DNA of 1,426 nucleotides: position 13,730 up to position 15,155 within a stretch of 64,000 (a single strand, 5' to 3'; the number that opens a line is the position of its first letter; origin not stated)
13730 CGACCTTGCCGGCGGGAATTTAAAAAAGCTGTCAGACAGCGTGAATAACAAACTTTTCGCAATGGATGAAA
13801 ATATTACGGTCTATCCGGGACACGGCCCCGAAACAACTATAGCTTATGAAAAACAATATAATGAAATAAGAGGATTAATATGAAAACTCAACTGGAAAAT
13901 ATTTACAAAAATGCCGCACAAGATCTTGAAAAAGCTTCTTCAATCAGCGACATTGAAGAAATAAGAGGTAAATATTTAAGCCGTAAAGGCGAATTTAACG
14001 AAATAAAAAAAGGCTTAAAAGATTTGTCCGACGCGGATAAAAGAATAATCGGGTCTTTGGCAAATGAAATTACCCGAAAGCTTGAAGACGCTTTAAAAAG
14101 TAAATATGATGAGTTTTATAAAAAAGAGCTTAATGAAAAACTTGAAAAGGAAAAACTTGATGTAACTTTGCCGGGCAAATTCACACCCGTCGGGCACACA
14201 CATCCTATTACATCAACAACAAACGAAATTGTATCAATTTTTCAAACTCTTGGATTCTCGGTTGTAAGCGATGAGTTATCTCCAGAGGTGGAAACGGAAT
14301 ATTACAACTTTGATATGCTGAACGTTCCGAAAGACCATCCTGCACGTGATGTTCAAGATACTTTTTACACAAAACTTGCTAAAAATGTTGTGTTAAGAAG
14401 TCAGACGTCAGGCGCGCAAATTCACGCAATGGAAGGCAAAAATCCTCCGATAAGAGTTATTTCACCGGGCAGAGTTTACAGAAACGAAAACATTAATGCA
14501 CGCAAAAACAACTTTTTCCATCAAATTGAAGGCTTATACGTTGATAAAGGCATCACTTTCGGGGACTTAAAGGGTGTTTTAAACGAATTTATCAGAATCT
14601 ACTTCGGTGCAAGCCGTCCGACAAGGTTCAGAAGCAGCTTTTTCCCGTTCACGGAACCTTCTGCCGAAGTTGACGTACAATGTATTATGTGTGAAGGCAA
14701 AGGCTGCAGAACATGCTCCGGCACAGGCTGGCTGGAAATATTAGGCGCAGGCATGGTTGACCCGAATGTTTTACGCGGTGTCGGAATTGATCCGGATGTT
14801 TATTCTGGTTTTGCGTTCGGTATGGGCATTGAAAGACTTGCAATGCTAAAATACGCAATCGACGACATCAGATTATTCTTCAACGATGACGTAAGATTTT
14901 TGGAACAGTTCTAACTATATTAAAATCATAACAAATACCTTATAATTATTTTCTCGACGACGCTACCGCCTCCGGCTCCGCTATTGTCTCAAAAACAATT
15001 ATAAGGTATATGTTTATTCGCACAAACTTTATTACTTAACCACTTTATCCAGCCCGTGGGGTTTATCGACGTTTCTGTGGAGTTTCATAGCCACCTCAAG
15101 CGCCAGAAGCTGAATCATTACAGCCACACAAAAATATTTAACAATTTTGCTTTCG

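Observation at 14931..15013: Hairpin element family, copy A: conserved apex on a copy-specific stem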

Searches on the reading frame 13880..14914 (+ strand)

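Call 57: search_protein_families(library=pfam, proteins=[window:13880-14914:+])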
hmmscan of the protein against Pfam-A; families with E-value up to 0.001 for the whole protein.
window:13880-14914:+ (344 aa): 2 families
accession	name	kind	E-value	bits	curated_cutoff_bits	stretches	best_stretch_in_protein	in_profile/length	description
PF01409.25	tRNA-synt_2d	-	2.7e-95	318.9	19.8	1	92-344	1-246/246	tRNA synthetases class II core domain (F)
PF02912.23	Phe_tRNA-synt_N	-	1.6e-14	54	22.3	1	21-88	2-69/69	Aminoacyl tRNA synthetase class II, N-terminal domain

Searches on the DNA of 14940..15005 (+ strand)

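Call 77: search_dna_similar(query=window:14940-15005:+, collection=plasmids, mode=distant, max_evalue=0.01, max_rows=5)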
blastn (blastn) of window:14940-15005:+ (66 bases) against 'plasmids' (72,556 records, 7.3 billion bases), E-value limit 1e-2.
No match.

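Call 78: search_dna_similar(query=window:14940-15005:+, collection=phages, mode=distant, max_evalue=0.01, max_rows=5)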
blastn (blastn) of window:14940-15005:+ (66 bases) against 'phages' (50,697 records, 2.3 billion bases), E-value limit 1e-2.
No match.
